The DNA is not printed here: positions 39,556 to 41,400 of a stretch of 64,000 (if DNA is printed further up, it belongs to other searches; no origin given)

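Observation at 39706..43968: NuoE-NuoF fusion plus a NuoG-like Fe-S protein carrying two cyclic-nucleotide-binding domains, with no catalytic partner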

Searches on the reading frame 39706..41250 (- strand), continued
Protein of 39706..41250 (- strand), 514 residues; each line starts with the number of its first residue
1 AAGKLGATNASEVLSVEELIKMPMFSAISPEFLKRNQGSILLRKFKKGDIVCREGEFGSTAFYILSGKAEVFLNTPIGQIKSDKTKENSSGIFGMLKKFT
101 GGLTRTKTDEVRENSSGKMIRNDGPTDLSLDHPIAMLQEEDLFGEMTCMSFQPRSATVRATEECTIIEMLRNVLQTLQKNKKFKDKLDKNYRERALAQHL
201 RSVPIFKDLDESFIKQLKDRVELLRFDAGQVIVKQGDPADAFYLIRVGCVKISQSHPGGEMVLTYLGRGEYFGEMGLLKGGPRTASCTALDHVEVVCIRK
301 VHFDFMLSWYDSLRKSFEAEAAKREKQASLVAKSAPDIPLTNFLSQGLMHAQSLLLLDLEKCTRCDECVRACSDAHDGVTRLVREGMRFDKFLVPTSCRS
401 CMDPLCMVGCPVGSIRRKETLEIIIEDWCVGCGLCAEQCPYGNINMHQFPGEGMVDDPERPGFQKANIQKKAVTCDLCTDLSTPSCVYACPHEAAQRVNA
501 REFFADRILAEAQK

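Call 55: find_encoding_contigs(protein=P0147, flank=8000, max_places=2)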
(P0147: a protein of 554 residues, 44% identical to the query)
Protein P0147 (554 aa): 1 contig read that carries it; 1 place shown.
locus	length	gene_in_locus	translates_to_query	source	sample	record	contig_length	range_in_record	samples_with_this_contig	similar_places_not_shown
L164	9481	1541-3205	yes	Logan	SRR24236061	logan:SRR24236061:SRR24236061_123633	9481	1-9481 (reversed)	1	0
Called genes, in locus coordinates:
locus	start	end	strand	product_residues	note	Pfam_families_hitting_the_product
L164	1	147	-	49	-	?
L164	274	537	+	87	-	PF13237:Fer4_10 (weak), PF12838:Fer4_7, PF13187:Fer4_9, PF25160:LdpA_Fe-S-bd (weak), PF14697:Fer4_21 (weak), PF12797:Fer4_2 (weak), PF00037:Fer4, PF13237:Fer4_10 (weak), +5 more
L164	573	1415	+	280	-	PF00175:NAD_binding_1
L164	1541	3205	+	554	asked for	PF00027:cNMP_binding, PF13187:Fer4_9 (faint), PF13237:Fer4_10 (faint), PF14697:Fer4_21 (faint), PF00037:Fer4 (weak), PF12838:Fer4_7 (weak)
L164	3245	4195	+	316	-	-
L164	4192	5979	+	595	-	PF14522:Cytochrome_C7 (faint), PF14537:Cytochrom_c3_2 (weak)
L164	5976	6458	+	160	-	-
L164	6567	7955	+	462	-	PF02321:OEP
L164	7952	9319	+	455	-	PF25917:BSH_RND (weak), PF25973:BSH_CzcB, PF25944:Beta-barrel_RND (faint), PF25954:Beta-barrel_RND_2, PF25975:CzcB_C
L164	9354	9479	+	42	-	?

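Call 58: search_protein_families(library=ncbifam, proteins=[L164:3245-4192:+], max_evalue=0.01)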
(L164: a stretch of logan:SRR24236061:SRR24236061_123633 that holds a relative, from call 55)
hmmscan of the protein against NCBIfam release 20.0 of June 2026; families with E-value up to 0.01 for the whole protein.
L164:3245-4192:+ (316 aa): 0 families
